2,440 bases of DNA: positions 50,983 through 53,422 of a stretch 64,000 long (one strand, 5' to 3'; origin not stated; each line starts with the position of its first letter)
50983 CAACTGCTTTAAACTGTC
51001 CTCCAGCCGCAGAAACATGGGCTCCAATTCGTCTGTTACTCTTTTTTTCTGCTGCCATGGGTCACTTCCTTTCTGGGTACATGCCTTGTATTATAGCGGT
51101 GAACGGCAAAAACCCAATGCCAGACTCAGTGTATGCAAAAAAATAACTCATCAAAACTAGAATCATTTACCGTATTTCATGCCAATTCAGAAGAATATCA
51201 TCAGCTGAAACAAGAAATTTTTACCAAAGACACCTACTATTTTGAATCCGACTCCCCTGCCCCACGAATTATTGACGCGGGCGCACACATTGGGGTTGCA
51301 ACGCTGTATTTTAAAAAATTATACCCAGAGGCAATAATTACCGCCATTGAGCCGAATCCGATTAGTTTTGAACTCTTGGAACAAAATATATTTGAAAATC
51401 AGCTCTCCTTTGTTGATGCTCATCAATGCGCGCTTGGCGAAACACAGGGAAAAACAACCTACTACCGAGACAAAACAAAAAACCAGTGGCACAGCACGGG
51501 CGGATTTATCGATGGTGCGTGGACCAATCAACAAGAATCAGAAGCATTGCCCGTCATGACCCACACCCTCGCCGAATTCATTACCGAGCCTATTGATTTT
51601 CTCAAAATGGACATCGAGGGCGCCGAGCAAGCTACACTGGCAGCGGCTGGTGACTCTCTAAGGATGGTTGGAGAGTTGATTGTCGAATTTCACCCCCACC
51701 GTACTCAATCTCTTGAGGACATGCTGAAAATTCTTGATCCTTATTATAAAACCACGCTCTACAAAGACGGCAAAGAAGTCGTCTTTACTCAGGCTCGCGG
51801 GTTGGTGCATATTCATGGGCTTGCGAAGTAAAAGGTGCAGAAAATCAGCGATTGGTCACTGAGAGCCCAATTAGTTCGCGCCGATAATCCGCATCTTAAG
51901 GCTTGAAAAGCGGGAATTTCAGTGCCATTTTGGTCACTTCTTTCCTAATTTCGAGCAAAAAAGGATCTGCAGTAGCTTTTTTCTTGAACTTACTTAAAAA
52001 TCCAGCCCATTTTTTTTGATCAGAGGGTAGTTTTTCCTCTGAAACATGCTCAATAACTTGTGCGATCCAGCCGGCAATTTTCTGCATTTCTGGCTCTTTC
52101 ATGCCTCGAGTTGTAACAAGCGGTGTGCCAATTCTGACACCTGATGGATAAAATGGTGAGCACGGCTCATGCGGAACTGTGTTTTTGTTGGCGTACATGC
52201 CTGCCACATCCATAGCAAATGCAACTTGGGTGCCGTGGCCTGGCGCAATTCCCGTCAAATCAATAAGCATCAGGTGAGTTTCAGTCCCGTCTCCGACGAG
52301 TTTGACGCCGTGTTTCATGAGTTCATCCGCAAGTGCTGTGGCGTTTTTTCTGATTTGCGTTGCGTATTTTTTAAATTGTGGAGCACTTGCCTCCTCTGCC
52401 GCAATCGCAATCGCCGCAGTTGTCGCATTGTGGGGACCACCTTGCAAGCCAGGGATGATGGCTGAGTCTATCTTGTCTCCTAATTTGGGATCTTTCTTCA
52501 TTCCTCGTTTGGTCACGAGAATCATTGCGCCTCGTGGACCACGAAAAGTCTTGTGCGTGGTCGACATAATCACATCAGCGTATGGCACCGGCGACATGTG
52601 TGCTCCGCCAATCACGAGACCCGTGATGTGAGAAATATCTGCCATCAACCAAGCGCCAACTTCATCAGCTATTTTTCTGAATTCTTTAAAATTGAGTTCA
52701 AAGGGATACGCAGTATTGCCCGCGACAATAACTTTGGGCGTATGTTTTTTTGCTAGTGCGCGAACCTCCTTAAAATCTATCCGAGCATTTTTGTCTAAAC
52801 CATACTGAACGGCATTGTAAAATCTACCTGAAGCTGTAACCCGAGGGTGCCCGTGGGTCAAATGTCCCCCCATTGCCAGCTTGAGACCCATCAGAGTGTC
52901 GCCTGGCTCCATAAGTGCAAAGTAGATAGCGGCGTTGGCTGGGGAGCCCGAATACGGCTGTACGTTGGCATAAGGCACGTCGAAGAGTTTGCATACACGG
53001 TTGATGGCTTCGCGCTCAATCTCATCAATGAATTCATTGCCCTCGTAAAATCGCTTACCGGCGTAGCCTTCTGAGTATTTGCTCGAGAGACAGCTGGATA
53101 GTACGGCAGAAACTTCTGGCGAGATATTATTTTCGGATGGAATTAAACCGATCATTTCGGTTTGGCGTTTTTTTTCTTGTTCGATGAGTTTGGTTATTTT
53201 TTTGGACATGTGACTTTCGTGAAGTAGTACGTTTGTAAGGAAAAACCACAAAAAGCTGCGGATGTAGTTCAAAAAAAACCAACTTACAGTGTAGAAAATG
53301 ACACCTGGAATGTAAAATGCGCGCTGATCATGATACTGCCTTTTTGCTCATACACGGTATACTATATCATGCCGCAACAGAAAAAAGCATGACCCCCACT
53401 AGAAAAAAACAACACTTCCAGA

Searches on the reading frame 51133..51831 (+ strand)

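Call 66: search_protein_families(library=pfam, proteins=[window:51133-51831:+], max_evalue=0.00001)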
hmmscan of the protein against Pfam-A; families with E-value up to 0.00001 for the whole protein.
window:51133-51831:+ (232 aa): 1 family
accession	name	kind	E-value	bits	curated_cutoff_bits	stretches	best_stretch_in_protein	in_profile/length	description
PF05050.19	Methyltransf_21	-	1e-17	65.2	22.7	1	48-201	1-166/173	Methyltransferase FkbM domain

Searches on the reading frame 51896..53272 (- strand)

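Call 66: search_protein_families(library=pfam, proteins=[window:51896-53272:-], max_evalue=0.00001)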
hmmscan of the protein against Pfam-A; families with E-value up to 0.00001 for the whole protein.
window:51896-53272:- (458 aa): 1 family
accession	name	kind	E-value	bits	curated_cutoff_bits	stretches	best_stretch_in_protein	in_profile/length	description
PF00464.25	SHMT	-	1.1e-136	456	27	1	23-403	5-399/399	Serine hydroxymethyltransferase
